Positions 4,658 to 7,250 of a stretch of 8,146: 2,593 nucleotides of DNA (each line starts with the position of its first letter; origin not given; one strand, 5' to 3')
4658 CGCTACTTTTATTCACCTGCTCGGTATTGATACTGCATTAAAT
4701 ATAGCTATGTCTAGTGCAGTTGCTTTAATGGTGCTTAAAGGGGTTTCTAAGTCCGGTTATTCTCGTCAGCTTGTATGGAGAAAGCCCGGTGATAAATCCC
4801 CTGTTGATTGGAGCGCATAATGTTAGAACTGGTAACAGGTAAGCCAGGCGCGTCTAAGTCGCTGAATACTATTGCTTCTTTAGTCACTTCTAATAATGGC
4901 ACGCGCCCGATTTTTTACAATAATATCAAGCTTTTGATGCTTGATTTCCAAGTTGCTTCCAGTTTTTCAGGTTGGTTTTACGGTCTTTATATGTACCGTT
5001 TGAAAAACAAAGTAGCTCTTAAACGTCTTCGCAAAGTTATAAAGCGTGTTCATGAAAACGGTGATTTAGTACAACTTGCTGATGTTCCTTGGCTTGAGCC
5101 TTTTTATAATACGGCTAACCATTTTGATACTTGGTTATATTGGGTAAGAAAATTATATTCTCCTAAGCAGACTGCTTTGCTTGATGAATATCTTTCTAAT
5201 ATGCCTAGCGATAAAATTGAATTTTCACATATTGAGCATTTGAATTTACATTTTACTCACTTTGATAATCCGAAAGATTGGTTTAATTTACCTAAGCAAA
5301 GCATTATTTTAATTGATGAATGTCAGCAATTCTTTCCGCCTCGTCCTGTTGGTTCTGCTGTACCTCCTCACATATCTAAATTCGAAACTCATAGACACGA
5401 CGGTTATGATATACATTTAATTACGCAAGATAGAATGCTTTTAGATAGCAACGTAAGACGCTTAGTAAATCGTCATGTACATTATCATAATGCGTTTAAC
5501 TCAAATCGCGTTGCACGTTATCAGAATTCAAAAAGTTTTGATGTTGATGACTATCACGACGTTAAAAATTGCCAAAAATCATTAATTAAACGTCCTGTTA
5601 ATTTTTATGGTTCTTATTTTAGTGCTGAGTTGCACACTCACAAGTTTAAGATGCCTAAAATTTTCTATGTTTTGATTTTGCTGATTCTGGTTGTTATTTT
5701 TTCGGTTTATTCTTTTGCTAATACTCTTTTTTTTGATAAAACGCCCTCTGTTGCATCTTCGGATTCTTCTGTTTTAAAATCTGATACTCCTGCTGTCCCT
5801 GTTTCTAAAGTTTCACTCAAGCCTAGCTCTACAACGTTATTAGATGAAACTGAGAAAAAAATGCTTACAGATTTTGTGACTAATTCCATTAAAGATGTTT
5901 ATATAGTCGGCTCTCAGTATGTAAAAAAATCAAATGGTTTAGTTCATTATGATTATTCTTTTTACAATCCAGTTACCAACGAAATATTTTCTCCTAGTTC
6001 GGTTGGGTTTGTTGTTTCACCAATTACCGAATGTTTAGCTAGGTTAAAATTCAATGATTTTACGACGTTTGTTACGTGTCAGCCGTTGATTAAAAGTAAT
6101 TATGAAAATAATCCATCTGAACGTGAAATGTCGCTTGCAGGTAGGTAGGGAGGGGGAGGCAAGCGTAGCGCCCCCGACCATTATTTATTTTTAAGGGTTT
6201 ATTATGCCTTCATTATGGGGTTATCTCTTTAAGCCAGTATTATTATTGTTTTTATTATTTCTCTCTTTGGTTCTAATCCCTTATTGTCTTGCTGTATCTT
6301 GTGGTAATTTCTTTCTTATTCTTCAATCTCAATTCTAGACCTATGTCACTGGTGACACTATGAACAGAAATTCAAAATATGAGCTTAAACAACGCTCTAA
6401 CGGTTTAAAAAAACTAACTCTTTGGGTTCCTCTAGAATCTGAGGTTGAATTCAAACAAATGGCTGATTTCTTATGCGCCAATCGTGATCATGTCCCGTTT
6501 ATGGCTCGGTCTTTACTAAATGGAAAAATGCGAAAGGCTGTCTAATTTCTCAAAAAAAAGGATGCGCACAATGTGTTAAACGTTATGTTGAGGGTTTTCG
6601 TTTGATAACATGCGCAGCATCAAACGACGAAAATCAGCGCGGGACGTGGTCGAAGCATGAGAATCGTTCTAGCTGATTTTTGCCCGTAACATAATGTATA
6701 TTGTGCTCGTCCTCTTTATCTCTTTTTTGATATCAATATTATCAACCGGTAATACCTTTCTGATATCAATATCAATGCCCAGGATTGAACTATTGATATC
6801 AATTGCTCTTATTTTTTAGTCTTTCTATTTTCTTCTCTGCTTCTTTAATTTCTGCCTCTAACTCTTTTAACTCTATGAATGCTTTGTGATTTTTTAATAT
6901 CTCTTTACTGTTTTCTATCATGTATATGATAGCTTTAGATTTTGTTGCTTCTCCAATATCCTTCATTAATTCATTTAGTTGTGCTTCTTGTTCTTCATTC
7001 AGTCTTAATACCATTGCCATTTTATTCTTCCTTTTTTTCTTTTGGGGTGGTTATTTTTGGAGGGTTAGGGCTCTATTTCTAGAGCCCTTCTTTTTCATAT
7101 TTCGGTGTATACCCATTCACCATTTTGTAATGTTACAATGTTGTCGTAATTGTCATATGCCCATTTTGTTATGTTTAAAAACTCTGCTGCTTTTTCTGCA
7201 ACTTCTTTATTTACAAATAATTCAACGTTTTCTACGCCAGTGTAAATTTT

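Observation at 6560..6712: Two inverted dif-like sites that fold into a forked hairpin: candidate CTXphi-type XerCD attP on the + ssDNA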

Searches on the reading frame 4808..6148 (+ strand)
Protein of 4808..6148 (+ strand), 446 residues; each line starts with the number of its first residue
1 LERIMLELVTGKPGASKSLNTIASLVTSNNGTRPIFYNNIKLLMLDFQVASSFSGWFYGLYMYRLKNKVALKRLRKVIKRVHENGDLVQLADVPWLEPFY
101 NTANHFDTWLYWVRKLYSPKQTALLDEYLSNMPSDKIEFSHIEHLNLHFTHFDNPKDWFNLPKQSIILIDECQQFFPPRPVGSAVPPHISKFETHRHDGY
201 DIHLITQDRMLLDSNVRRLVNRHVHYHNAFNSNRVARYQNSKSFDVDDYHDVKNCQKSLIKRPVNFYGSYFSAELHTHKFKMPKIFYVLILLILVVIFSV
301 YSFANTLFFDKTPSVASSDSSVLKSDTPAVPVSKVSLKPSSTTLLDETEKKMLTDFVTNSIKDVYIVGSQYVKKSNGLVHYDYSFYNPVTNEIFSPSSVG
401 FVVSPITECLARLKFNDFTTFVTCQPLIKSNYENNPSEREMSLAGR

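Call 7: search_protein_families(library=pfam, proteins=[window:4808-6148:+], max_evalue=0.01)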
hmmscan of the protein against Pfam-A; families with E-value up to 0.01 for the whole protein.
window:4808-6148:+ (446 aa): 1 family
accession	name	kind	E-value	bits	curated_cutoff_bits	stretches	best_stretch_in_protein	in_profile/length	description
PF05707.18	Zot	-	7e-18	65.2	20.3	1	146-270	63-193/197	Zonular occludens toxin (Zot)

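Call 8: search_protein_families(library=phrogs, proteins=[window:4808-6148:+], max_evalue=0.01)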
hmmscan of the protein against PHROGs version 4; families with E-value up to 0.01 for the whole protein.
window:4808-6148:+ (446 aa): 4 families
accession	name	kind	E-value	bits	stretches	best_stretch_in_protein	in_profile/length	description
phrog_1041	-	moron, auxiliary metabolic gene and host takeover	3.8e-92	310.9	1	5-440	1-392/420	CTXphi Zot-like toxin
phrog_197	-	moron, auxiliary metabolic gene and host takeover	3.4e-51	176.1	2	149-432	80-387/486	Zot-like toxin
phrog_11271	-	head and packaging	1.6e-07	32.3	1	137-218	58-141/145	head morphogenesis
phrog_1675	-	head and packaging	0.0013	19.3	0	160-226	76-143/353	morphogenesis (protein I of M13)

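Call 9: search_dna_similar(query=window:4808-6148:+, collection=phages, mode=protein, max_rows=30)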
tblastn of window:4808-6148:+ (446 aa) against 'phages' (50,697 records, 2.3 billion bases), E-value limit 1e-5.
Records with a match: 82; places in all: 82; records where one place covers at least 80% of the query: 0.
Best place of each record, by identity: <60% 82.
By first word of the organism name: Ralstonia 38; Inovirus 15; Pseudomonas 8; Dulem 7; Stenotrophomonas 4; Xanthomonas 4; Phage 2; Inoviridae 2; Acinetobacter 1; Aeromonas 1.
By host as written in the record: Ralstonia solanacearum 30; Homo sapiens 15; - 8; Pseudomonas aeruginosa 7; Varecia variegata 5; Varecia rubra 2; Ralstonia pickettii 2; Stenotrophomonas maltophilia str. Khak84 2; and 10 more.
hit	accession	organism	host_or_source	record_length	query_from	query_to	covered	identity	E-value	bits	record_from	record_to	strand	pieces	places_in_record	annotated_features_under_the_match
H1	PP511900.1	Dulem virus 65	Varecia rubra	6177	5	284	63%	23.1%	1e-6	57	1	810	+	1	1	ZOT protein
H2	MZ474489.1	Phage blackswan219-1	cloacal swab from black swan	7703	145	283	31%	40.7%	2e-24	112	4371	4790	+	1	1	zonular occludens toxin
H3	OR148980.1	Inovirus D_HF5_49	Homo sapiens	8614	128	284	35%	36.0%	3e-15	84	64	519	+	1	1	zonular occludens toxin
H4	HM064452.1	Ralstonia phage PE226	Ralstonia solanacearum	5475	125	283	36%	35.2%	2e-18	94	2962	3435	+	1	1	putative phage assembly protein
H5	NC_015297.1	Ralstonia phage PE226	Ralstonia solanacearum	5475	125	283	36%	35.2%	2e-18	94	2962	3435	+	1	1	putative phage assembly protein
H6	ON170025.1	Ralstonia phage YO006_3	Ralstonia solanacearum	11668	125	283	36%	35.2%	2e-18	94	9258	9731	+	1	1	record has no annotation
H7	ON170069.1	Ralstonia phage YO029_2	Ralstonia solanacearum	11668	125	283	36%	35.2%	2e-18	94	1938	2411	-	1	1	record has no annotation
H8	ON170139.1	Ralstonia phage YO084_3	Ralstonia solanacearum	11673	125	283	36%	35.2%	2e-18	94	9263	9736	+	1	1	record has no annotation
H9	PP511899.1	Dulem virus 61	Varecia rubra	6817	110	283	39%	31.6%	2e-13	78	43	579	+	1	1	ZOT protein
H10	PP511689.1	Dulem virus 54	Varecia variegata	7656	128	277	34%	36.2%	1e-16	89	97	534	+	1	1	ZOT protein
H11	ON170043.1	Ralstonia phage YO015_3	Ralstonia solanacearum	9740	142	283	32%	38.0%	2e-16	88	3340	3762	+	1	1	record has no annotation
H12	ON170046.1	Ralstonia phage YO016_1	Ralstonia solanacearum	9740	142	283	32%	38.0%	2e-16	88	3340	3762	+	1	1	record has no annotation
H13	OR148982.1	Inovirus D_HF3_8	Homo sapiens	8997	128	277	34%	35.9%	2e-15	85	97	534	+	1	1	zonular occludens toxin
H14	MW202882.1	Inoviridae sp.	Manatee Spring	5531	128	279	34%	35.4%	3e-19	97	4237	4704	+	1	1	zonular occludens toxin (zot)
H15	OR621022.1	Pseudomonas phage 62-2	Pseudomonas aeruginosa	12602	143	284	32%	37.7%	3e-20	100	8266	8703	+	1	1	ZOT-like protein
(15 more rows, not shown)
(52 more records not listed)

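Call 11: find_related_loci(query=window:4808-6148:+, collection=viral_contigs, flank=10000)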
Query window:4808-6148:+ (446 aa) in viral_contigs; peptide patterns used: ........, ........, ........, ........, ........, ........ (x = any residue, [..] = any of these).
10 stretches matched a pattern; 10 encode a relative of the query (tblastn E <= 1e-3); 9 distinct loci.
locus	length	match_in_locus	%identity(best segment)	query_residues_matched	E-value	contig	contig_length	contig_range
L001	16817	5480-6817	83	1-446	0e+0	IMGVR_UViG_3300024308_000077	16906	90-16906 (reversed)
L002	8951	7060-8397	84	1-446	0e+0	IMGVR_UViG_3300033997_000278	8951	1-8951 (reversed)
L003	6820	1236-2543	60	4-445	0e+0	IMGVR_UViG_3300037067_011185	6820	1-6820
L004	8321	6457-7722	53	4-429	3e-158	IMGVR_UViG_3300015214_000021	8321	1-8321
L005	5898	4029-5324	51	4-438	6e-153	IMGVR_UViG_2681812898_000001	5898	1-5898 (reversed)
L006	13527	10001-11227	45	5-427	1e-123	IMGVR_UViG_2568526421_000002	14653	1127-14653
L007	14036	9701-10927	45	5-427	3e-123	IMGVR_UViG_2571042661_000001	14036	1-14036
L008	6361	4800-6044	44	5-427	4e-121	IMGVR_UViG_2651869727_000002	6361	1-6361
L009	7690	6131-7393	44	5-427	2e-119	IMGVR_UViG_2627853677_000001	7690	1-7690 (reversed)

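Call 19: find_related_loci(query=A1, collection=genome_contigs, flank=10000)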
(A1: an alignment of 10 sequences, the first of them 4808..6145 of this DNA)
Query A1 (446 aa) in genome_contigs; peptide patterns used: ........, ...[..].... (x = any residue, [..] = any of these).
42 stretches matched a pattern; 14 encode a relative of the query (tblastn E <= 1e-3); 14 distinct loci.
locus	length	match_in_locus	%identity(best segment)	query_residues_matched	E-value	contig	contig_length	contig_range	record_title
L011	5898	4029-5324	51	4-438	1e-152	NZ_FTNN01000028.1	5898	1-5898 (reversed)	Shewanella morhuae strain ATCC BAA-1205, whole genome shotgun sequence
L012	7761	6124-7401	49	1-429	1e-142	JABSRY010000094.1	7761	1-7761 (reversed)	MAG: Hyphomicrobiales bacterium isolate DT_98 DT-Rhizobiales-1_scaffold_94, whole genome shotgun sequence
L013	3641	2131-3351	47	5-427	1e-131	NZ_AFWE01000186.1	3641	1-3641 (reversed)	Vibrio scophthalmi LMG 19158 VIS19158_55, whole genome shotgun sequence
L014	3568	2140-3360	48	5-427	2e-131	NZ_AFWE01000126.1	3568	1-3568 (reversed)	Vibrio scophthalmi LMG 19158 VIS19158_245, whole genome shotgun sequence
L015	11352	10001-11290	47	5-445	2e-127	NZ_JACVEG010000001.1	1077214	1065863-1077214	Vibrio sp. Y2-5 Scaffold1, whole genome shotgun sequence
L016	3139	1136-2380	44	3-427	7e-122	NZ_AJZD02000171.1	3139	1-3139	Vibrio splendidus 12E03 12E03_contig_295, whole genome shotgun sequence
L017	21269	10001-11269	47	4-429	3e-120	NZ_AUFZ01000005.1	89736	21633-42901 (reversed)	Vibrio litoralis DSM 17657 K358DRAFT_scaffold00014.14_C, whole genome shotgun sequence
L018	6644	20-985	47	92-427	8e-97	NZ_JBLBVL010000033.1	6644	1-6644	Thaumasiovibrio sp. DFM-14 contig_33, whole genome shotgun sequence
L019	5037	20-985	47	92-427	4e-97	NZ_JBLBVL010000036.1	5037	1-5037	Thaumasiovibrio sp. DFM-14 contig_36, whole genome shotgun sequence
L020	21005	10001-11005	40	5-329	6e-75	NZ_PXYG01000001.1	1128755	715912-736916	Zobellella endophytica strain 59N8 ZB100000, whole genome shotgun sequence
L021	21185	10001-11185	35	5-402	2e-74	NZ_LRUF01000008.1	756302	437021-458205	Pseudoalteromonas arabiensis strain JCM 17292 PAARA_S8, whole genome shotgun sequence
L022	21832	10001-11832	36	4-442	1e-67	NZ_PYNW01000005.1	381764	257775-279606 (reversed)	Photobacterium sp. GB-56 CFSAN065451_5, whole genome shotgun sequence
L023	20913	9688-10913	54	5-429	3e-67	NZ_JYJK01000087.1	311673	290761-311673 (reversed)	Vibrio variabilis strain CAIM 1454 contig00129, whole genome shotgun sequence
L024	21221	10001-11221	46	4-429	2e-126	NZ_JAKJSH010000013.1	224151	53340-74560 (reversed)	Photobacterium kasasachensis strain JAMM1827 JAMM1827_scaffold_9, whole genome shotgun sequence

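Call 23: find_encoding_contigs(protein=window:4808-6148:+, flank=10000, max_places=10)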
Protein window:4808-6148:+ (446 aa): no gene with exactly this product is on record in the collection.

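Call 46: search_protein_families(library=pfam, proteins=[L002:3-431:+], max_evalue=0.01)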
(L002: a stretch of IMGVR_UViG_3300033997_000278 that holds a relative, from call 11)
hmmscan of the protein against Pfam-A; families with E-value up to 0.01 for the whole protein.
L002:3-431:+ (143 aa): 1 family
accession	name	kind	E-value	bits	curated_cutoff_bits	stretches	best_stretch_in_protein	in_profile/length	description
PF00589.27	Phage_integrase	-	1.6e-05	25.2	27.1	1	54-123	110-169/172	Phage integrase family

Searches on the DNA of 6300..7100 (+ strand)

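Call 10: search_dna_similar(query=window:6300-7100:+, collection=phages, mode=distant, max_rows=30, max_evalue=0.01)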
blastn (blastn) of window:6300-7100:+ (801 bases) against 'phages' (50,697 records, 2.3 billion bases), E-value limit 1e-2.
Records with a match: 2; places in all: 2; records where one place covers at least 80% of the query: 0.
Best place of each record, by identity: 60-80% 2.
By first word of the organism name: Lactococcus 2.
By host as written in the record: Lactococcus lactis 2.
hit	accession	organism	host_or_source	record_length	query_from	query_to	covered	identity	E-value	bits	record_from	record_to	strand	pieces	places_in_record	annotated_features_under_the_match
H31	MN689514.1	Lactococcus phage CHPC129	Lactococcus lactis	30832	662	743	10%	75.9%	2e-3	51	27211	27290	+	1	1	hypothetical protein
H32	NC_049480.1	Lactococcus phage CHPC129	Lactococcus lactis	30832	662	743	10%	75.9%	2e-3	51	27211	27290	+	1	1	hypothetical protein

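Call 55: search_dna_similar(query=window:6540-6730:+, collection=phages, mode=distant, max_rows=30, max_evalue=10)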
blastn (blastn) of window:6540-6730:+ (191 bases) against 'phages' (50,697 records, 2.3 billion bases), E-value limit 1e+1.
Records with a match: 3; places in all: 3; records where one place covers at least 80% of the query: 0.
Best place of each record, by identity: >=99% 1; 95-99% 1; 80-90% 1.
By first word of the organism name: Gordonia 1; Acinetobacter 1; Escherichia 1.
By host as written in the record: Gordonia terrae 3612 1; Acinetobacter baumannii 1; Enterotoxigenic Escherichia coli ETEC-TG 1.
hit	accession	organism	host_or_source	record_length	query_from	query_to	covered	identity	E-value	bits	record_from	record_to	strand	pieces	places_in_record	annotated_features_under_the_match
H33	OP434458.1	Gordonia phage Malisha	Gordonia terrae 3612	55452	87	122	19%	86.5%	2e-1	42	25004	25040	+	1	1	31: minor tail protein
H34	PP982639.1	Acinetobacter phage AB_SZL7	Acinetobacter baumannii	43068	75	96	12%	95.5%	7e+0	37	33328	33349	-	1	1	DNA primase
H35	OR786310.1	Escherichia phage ETEC-TG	Enterotoxigenic Escherichia coli ETEC-TG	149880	88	106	10%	100.0%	7e+0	36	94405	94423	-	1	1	hypothetical protein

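Call 66: search_rna_families(source=window, start=6300, end=7100, threshold=evalue, max_evalue=1)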
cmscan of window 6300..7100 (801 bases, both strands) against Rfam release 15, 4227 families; matches with E-value up to 1: 3.
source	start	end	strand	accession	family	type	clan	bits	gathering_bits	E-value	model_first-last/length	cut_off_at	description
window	7034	7097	+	RF02551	DapZ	Cis-reg;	-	20.6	56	0.56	1-78/78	no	ABC transporter regulator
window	6359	6400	+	RF01164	SNORD107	Gene; snRNA; snoRNA; CD-box;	-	19.5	50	0.92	25-70/74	no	Small nucleolar RNA SNORD107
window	7053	7094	+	RF02398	sau-6072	Gene; sRNA;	-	18.4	50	0.65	1-53/53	no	Staphylococcus sRNA sau-6072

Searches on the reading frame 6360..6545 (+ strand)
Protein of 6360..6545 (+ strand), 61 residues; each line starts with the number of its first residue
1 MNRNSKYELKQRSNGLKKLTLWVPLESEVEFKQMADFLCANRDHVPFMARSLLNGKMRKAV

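Call 7: search_protein_families(library=pfam, proteins=[window:6360-6545:+], max_evalue=0.01)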
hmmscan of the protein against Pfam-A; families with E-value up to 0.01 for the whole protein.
window:6360-6545:+ (61 aa): 0 families

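Call 8: search_protein_families(library=phrogs, proteins=[window:6360-6545:+], max_evalue=0.01)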
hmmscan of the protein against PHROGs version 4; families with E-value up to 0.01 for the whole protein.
window:6360-6545:+ (61 aa): 1 family
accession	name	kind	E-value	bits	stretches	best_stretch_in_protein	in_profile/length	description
phrog_11804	-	unknown function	3.3e-27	95.2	1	1-60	1-60/61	-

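Call 12: find_related_loci(query=window:6360-6545:+, collection=viral_contigs, flank=10000)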
Query window:6360-6545:+ (61 aa) in viral_contigs; peptide patterns used: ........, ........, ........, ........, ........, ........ (x = any residue, [..] = any of these).
18 stretches matched a pattern; 5 encode a relative of the query (tblastn E <= 1e-3); 4 distinct loci.
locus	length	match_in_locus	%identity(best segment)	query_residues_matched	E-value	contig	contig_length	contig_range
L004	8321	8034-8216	85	1-61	9e-35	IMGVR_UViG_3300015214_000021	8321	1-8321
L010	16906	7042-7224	75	1-61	2e-31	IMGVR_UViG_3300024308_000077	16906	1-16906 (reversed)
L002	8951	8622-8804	74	1-61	7e-31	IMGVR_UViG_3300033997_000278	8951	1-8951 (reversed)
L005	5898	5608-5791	82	1-61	4e-25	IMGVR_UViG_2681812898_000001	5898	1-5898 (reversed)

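Call 45: search_protein_families(library=ncbifam, proteins=[window:6360-6545:+], max_evalue=0.01)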
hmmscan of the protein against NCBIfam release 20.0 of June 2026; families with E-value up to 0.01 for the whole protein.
window:6360-6545:+ (61 aa): 0 families
